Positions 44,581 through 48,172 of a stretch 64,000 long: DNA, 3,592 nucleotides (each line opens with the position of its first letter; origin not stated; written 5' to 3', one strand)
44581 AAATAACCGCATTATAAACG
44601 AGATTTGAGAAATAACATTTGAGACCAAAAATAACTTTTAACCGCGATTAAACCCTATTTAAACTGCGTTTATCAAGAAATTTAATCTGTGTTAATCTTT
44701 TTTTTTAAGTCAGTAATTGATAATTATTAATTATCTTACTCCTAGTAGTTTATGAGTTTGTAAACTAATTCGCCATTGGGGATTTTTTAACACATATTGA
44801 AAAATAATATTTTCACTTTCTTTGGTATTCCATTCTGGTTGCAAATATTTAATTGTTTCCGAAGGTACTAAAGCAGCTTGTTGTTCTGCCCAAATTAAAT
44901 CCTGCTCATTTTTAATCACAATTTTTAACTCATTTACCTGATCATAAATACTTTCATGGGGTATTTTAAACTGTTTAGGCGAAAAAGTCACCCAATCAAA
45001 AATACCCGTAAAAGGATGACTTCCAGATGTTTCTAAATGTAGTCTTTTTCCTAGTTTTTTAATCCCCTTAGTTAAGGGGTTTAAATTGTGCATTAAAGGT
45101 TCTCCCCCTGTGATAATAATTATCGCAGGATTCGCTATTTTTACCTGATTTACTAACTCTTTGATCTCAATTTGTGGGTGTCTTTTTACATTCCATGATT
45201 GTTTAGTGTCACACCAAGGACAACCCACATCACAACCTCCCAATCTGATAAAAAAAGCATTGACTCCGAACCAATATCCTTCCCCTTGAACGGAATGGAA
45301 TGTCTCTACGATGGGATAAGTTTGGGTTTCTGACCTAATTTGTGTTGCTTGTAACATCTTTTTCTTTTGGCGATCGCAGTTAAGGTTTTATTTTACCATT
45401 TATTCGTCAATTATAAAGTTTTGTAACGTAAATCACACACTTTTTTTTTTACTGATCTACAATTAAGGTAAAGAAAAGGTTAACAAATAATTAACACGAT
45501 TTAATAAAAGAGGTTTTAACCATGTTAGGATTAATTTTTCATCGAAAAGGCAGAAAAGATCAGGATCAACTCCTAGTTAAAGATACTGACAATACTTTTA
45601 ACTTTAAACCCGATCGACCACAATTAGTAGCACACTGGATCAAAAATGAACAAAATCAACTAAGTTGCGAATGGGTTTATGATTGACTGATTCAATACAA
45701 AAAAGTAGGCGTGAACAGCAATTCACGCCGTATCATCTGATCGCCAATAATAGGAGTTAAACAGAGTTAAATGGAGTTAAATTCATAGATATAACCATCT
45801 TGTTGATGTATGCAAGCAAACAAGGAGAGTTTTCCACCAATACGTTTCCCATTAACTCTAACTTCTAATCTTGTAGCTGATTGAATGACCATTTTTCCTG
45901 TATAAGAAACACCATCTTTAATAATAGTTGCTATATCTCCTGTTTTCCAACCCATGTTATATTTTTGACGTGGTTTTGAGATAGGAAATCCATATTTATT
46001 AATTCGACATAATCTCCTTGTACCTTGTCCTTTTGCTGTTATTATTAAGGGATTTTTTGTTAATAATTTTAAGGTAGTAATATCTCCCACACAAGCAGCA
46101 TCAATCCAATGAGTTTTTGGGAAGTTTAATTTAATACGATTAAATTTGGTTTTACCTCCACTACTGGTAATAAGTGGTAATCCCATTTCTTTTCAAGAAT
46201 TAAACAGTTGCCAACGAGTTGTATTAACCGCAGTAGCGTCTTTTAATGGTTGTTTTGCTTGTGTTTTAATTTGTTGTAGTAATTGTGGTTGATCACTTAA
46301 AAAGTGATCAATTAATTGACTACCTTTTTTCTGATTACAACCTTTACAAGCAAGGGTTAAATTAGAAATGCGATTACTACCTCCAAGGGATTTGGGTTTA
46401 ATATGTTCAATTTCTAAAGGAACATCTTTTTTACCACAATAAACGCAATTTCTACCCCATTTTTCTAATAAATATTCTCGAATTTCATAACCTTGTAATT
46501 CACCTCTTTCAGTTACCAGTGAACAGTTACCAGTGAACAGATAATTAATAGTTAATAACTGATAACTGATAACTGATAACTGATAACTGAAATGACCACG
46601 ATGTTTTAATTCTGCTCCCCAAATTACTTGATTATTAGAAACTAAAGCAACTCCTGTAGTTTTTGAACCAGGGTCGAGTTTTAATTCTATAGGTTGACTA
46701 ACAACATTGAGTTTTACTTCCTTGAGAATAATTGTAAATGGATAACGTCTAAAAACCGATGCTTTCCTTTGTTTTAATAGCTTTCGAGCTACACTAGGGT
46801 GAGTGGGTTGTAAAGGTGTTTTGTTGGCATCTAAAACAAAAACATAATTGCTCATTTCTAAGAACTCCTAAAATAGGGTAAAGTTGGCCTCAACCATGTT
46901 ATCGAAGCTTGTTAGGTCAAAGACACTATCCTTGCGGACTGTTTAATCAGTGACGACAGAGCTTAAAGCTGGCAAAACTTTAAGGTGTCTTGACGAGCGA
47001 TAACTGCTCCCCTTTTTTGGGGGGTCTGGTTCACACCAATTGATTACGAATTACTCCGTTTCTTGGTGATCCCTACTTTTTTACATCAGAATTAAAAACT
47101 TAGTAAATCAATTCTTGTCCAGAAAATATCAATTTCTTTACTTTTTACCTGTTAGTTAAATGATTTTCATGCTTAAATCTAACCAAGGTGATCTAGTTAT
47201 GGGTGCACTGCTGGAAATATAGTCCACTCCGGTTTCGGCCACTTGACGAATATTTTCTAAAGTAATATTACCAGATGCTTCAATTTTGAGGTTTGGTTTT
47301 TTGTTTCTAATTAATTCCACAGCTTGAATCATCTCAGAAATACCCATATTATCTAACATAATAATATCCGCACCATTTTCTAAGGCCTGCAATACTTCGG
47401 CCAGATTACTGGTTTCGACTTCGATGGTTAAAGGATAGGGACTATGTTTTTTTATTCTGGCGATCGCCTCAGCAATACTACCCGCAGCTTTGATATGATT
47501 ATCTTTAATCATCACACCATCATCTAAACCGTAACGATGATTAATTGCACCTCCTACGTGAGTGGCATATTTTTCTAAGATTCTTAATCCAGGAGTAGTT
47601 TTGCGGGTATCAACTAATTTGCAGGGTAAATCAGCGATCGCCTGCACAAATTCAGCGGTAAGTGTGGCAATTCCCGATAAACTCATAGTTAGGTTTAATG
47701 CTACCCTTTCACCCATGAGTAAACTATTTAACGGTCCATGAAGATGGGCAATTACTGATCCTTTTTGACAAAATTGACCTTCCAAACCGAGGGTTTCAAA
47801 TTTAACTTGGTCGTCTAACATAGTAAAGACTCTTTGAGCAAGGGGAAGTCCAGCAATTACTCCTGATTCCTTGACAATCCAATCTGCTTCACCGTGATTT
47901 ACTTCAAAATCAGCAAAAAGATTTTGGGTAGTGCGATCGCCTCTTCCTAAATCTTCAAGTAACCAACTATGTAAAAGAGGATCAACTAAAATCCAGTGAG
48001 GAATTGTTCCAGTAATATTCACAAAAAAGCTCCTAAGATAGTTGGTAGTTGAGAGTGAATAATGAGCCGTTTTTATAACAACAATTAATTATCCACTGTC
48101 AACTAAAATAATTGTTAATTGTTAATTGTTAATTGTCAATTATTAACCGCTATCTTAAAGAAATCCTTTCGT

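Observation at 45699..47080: Decayed IscB (OMEGA-type RNA-guided nuclease) with a still-structured upstream RNA region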

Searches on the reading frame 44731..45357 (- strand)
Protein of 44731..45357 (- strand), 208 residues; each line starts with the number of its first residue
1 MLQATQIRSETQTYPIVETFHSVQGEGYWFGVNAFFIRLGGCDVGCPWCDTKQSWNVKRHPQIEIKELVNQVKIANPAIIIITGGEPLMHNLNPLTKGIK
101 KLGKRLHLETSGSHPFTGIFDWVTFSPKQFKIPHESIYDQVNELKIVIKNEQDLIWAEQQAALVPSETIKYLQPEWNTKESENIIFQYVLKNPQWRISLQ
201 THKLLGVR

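Call 17: find_encoding_contigs(protein=window:44731-45357:-, flank=6000, max_places=6)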
Protein window:44731-45357:- (208 aa): 1 contig read that carries it; 1 place shown.
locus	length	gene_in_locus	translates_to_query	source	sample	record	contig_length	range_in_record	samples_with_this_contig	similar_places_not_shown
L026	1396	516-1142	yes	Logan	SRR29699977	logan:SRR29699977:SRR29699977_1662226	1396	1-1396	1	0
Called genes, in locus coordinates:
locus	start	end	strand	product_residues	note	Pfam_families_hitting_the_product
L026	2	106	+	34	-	?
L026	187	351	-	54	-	-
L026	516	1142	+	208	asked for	PF13353:Fer4_12 (weak), PF04055:Radical_SAM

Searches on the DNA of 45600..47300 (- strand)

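Call 6: search_rna_families(source=window, start=45600, end=47300, threshold=evalue, max_evalue=10, show_alignments=3)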
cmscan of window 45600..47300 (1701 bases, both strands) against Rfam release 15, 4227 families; matches with E-value up to 10: 14.
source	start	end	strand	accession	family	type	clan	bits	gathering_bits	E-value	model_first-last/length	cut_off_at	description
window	46878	47099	-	RF02033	HEARO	Gene;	-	76.5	83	3.1e-15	1-211/211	no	HNH endonuclease-associated RNA and ORF (HEARO) RNA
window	46503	46595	-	RF03583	MIR781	Gene; miRNA;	-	32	88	0.001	1-94/94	no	MIR781 microRNA precursor family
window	46517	46583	-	RF03648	mir-9413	Gene; miRNA;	-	28.6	100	0.0045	1-68/68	no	mir-9413 microRNA precursor family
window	46504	46596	+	RF03583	MIR781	Gene; miRNA;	-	25.8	88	0.043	1-94/94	no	MIR781 microRNA precursor family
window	46507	46589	-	RF00927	mir-582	Gene; miRNA;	-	19.7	84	1.1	1-83/83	no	mir-582 microRNA precursor family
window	45972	46060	+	RF02537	TarA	Gene; sRNA;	-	19.5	80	2.4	1-99/99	no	Vibrio ToxT activated RNA TarA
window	46500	46585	-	RF00253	mir-101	Gene; miRNA;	-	18.8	60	0.47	1-75/75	no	mir-101 microRNA precursor family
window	46508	46589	-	RF04130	MIR7996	Gene; miRNA;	-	18.8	119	2.3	1-190/190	no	MIR7996 microRNA precursor family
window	45635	45708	+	RF00280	SNORD51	Gene; snRNA; snoRNA; CD-box;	CL00054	18.6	50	6.1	1-79/79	no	Small nucleolar RNA SNORD51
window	46514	46585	+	RF04010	mir-3003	Gene; miRNA;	-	18.4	70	6.6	1-76/76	no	mir-3003 microRNA precursor family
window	46500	46585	+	RF00253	mir-101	Gene; miRNA;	-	18.3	60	0.65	1-75/75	no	mir-101 microRNA precursor family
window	46501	46597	-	RF04010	mir-3003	Gene; miRNA;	-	18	70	8.3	1-76/76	no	mir-3003 microRNA precursor family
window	46505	46594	-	RF03435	mir-726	Gene; miRNA;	-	17.6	76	3.1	1-87/87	no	mir-726 microRNA precursor family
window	46384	46400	+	RF02129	GNAS-AS1_3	Gene; lncRNA;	-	13.4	42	5.5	1-38/38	no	GNAS antisense RNA 1 conserved region 3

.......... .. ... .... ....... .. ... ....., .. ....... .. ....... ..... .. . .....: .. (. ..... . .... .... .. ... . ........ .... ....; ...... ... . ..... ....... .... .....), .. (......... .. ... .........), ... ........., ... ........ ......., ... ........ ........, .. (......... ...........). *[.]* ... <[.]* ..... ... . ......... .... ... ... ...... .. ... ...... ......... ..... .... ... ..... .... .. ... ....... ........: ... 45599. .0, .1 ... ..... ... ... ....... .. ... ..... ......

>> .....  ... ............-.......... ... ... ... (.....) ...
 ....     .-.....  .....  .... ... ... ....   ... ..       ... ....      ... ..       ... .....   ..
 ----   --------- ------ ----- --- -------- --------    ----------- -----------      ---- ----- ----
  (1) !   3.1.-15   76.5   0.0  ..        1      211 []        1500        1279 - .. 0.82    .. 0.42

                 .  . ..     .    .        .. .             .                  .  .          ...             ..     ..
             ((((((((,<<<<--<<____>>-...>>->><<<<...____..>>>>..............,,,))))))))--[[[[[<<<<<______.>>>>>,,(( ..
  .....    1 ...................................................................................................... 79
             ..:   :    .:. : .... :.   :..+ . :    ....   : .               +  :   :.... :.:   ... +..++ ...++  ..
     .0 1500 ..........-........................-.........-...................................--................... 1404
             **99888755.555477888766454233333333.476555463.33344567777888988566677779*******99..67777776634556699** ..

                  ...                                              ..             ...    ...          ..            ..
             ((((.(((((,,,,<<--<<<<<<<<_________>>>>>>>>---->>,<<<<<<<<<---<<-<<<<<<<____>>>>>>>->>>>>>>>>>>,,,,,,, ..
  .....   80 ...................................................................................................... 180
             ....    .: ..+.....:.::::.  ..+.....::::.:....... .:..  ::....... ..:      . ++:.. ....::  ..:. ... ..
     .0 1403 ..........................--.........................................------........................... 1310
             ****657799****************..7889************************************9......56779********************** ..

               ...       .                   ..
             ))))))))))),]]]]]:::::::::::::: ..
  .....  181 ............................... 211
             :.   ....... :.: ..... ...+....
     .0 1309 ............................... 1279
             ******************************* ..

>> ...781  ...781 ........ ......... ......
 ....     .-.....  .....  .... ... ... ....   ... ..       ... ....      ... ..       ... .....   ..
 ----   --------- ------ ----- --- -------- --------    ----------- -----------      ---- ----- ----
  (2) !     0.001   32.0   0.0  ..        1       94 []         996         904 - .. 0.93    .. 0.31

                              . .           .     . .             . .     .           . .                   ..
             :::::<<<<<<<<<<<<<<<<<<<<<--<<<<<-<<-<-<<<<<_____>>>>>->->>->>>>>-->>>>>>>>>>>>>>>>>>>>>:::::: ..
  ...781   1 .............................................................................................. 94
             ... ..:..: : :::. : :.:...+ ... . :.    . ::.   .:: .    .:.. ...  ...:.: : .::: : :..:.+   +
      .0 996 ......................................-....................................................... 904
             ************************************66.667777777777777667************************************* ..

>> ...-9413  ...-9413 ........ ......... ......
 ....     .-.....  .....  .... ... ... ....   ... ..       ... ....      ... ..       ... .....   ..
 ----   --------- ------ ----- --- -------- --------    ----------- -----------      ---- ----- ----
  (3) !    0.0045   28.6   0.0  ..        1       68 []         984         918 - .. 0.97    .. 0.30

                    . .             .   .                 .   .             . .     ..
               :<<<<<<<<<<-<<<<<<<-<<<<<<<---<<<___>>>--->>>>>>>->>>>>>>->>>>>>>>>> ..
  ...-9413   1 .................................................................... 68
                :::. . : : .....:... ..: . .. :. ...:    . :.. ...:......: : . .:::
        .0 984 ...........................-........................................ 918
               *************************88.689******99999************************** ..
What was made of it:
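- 46856..47073 (-): Omega RNA (HEARO) scaffold: a 5' domain with P1 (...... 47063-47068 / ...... 47034-47039), the core helices, and a final small hairpin that carries the Shine-Dalgarno sequence before the ATG. Rfam HEARO 76.5 bits, E 3e-15, model positions 1-211 (call 6).
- Closest known: HEARO RNA. Same: The match covers the full length of the model, with the same helices and the same position relative to the ORF (call 6).
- Checked: Upstream RNA: HEARO RF02033 hits 46878-47099(-) over the full model at 76.5 bits, E 3e-15, below the gathering score of 83 (call 6).
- HEARO hit at E 3e-15 over the full model (call 6).
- Tried and rejected: microRNA-family hits on 46500-46596: these are artefacts of the long hairpin (call 6).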

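Call 67: search_dna_similar(query=window:45700-47100:-, collection=plasmids, mode=distant, max_rows=12)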
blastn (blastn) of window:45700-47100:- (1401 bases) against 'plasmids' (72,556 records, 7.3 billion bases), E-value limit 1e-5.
Records with a match: 28; places in all: 35; records where one place covers at least 80% of the query: 0.
Best place of each record, by identity: 80-90% 1; 60-80% 27.
By first word of the organism name: Nostoc 12; Trichormus 4; Tolypothrix 2; Anabaena 2; Halotia 1; Microchaete 1; Gloeothece 1; Oscillatoria 1; Calothrix 1; Chroococcidiopsis 1; and 2 more.
By predicted mobility (MOB-suite, as given by PLSDB): conjugative 15; non-mobilizable 11; mobilizable 2.
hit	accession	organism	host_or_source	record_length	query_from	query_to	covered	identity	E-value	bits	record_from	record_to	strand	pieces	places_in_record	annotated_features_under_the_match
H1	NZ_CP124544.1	Halotia branconii CENA392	Monoisolate,Whale bone on the ...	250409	126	1117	56%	65.6%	2e-17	173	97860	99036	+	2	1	iscB: RNA-guided endonuclease IscB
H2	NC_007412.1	Trichormus variabilis ATCC 29413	-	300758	258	1119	45%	66.1%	5e-12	150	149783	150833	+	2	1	iscB: RNA-guided endonuclease IscB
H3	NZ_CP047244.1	Trichormus variabilis 0441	cell culture,thermal spring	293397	258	1119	45%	66.1%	5e-12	150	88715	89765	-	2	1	iscB: RNA-guided endonuclease IscB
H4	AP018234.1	Microchaete diplosiphon NIES-3275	-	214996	201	902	42%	68.5%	4e-32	210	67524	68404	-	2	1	hypothetical protein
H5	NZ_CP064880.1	Tolypothrix sp. PCC 7601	Fresh water sample,Fresh water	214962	201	902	42%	68.5%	4e-32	210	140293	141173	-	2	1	iscB: RNA-guided endonuclease IscB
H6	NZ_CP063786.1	Tolypothrix sp. PCC 7712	Soil sample,soil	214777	201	902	42%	68.5%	4e-32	210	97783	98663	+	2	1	iscB: RNA-guided endonuclease IscB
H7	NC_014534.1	Gloeothece verrucosa PCC 7822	fresh water in rice field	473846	609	1120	37%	69.9%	2e-50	209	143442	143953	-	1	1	iscB: RNA-guided endonuclease IscB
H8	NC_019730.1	Oscillatoria nigro-viridis PCC 7112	-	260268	596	1123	38%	66.5%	5e-31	143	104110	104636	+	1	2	iscB: RNA-guided endonuclease IscB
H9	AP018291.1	Calothrix sp. NIES-4105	-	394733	608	1119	37%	65.9%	1e-27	133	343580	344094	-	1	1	HNH endonuclease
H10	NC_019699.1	Chroococcidiopsis thermalis PCC 7203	-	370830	597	1018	30%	65.3%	8e-16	93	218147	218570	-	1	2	iscB: RNA-guided endonuclease IscB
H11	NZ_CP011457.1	Anabaena sp. WA102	Mixed culture,Anderson Lake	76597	717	1118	29%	67.6%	6e-24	121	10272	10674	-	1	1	none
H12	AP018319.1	Nostoc sp. HK-01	-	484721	597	897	21%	68.1%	3e-21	111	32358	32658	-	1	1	HNH endonuclease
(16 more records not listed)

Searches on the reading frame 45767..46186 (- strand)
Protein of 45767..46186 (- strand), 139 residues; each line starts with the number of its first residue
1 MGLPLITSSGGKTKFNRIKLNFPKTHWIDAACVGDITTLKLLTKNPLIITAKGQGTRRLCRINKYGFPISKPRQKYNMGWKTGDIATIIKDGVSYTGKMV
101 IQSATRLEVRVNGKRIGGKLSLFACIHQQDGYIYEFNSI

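Call 27: find_encoding_contigs(protein=window:45767-46186:-, flank=3000, max_places=6)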
Protein window:45767-46186:- (139 aa): no gene with exactly this product is on record in the collection.

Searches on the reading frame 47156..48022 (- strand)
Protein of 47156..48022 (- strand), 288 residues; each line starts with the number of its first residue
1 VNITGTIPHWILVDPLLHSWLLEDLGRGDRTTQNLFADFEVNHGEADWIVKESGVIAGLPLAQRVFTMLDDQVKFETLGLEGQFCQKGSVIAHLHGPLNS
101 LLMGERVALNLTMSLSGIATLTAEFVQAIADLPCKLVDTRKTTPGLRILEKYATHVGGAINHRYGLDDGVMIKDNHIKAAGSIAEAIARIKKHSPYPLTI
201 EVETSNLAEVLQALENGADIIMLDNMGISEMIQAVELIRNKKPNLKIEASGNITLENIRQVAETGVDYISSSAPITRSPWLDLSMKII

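Call 16: find_encoding_contigs(protein=window:47156-48022:-, flank=6000, max_places=6)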
Protein window:47156-48022:- (288 aa): 1 contig read that carries it; 1 place shown.
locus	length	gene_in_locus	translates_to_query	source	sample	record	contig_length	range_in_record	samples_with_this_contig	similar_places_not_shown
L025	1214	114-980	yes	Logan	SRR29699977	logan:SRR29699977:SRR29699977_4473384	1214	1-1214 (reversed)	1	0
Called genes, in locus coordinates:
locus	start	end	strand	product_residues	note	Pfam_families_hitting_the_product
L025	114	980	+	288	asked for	PF02749:QRPTase_N, PF01729:QRPTase_C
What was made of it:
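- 47156..48022 (-): nadC (quinolinate phosphoribosyltransferase), the host gene upstream of the element. Pfam QRPTase_N and QRPTase_C (call 16).
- Checked: nadC: Pfam QRPTase_N and QRPTase_C on 47156-48022 (call 16).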

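Call 52: find_homologous_proteins(query=window:47156-48022:-, max_evalue=1e-60)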
Query window:47156-48022:- (288 aa): 6223 proteins with E <= 1e-60 among 8000 candidates; the best 120 are listed.
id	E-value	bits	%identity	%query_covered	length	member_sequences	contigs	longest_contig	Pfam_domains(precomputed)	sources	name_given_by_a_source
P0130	2.5e-186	636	100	100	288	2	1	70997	PF02749.23,PF01729.26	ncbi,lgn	-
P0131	7.6e-147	506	78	100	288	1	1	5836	PF02749.23,PF01729.26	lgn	-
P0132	1.8e-146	505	78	100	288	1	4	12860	PF02749.23,PF01729.26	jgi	jgi:nicotinate-nucleotide pyrophosphorylase (carboxylating)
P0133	6.5e-146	503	80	100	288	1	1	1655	PF02749.23,PF01729.26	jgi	jgi:nicotinate-nucleotide pyrophosphorylase (carboxylating)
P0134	5.8e-145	500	78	100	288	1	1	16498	PF02749.23,PF01729.26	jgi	jgi:nicotinate-nucleotide pyrophosphorylase (carboxylating)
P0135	6.3e-139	480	75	100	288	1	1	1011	PF02749.23,PF01729.26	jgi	jgi:nicotinate-nucleotide pyrophosphorylase (carboxylating)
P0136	2.0e-125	436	70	100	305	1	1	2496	PF02749.23,PF01729.26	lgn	-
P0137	4.5e-123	428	71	93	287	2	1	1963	PF02749.23,PF01729.26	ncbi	-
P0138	1.3e-122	427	69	98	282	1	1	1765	PF02749.23,PF01729.26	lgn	-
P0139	1.6e-121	423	70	98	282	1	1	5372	PF02749.23,PF01729.26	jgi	jgi:nicotinate-nucleotide pyrophosphorylase (carboxylating)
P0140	1.9e-121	423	70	98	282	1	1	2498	PF02749.23,PF01729.26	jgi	jgi:nicotinate-nucleotide pyrophosphorylase (carboxylating)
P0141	3.6e-121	422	69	98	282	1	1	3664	PF02749.23,PF01729.26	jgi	jgi:nicotinate-nucleotide pyrophosphorylase (carboxylating)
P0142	4.1e-121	422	69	98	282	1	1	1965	PF02749.23,PF01729.26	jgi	jgi:nicotinate-nucleotide pyrophosphorylase (carboxylating)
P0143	1.3e-120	420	69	98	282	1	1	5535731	PF02749.23,PF01729.26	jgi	jgi:nicotinate-nucleotide pyrophosphorylase (carboxylating)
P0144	1.5e-120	420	67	100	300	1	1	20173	PF02749.23,PF01729.26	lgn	-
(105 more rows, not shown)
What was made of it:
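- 47156..48022 (-): Orthologues are 78-80% identical (call 52).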

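Call 53: find_encoding_contigs(protein=P0134, flank=4000, max_places=2)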
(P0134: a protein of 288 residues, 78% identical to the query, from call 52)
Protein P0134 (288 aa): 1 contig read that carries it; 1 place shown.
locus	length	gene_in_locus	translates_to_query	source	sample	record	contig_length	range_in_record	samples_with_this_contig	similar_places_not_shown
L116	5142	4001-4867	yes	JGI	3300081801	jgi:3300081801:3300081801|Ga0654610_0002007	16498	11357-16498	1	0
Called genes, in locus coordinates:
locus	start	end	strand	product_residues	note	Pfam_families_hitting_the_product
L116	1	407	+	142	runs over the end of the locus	PF14271:DUF4359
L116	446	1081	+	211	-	PF01502:PRA-CH, PF01503:PRA-PH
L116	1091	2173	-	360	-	PF02277:DBI_PRT (weak)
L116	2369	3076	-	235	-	PF09991:DUF2232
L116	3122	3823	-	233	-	PF00027:cNMP_binding, PF13545:HTH_Crp_2, PF00325:Crp, PF01047:MarR (weak)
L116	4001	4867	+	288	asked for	PF02749:QRPTase_N, PF01729:QRPTase_C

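Call 54: find_encoding_contigs(protein=P0132, flank=4000, max_places=2)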
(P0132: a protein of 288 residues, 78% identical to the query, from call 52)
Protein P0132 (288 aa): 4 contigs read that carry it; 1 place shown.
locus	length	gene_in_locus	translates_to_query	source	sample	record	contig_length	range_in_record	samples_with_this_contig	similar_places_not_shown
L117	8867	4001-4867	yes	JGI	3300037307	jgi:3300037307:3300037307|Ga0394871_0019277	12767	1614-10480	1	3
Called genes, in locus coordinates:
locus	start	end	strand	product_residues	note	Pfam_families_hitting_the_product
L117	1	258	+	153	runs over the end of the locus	PF01724:DUF29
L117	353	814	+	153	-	PF01724:DUF29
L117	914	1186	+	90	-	-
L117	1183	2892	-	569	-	PF28019:HmpF, PF00364:Biotin_lipoyl (faint), PF25973:BSH_CzcB (faint), PF25917:BSH_RND (faint), PF25881:HH_YBHG (weak), PF25876:HH_MFP_RND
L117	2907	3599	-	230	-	PF05996:Fe_bilin_red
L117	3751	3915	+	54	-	PF02416:TatA_B_E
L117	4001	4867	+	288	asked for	PF02749:QRPTase_N, PF01729:QRPTase_C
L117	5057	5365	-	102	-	PF11267:DUF3067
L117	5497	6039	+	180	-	PF25471:TM_PetC, PF00355:Rieske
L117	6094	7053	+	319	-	PF16639:Apocytochr_F_N, PF01333:Apocytochr_F_C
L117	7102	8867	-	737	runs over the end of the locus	PF00989:PAS (weak), PF08448:PAS_4 (weak), PF13188:PAS_8 (faint), PF13426:PAS_9, PF08447:PAS_3, PF13426:PAS_9 (weak), PF00990:GGDEF, PF00563:EAL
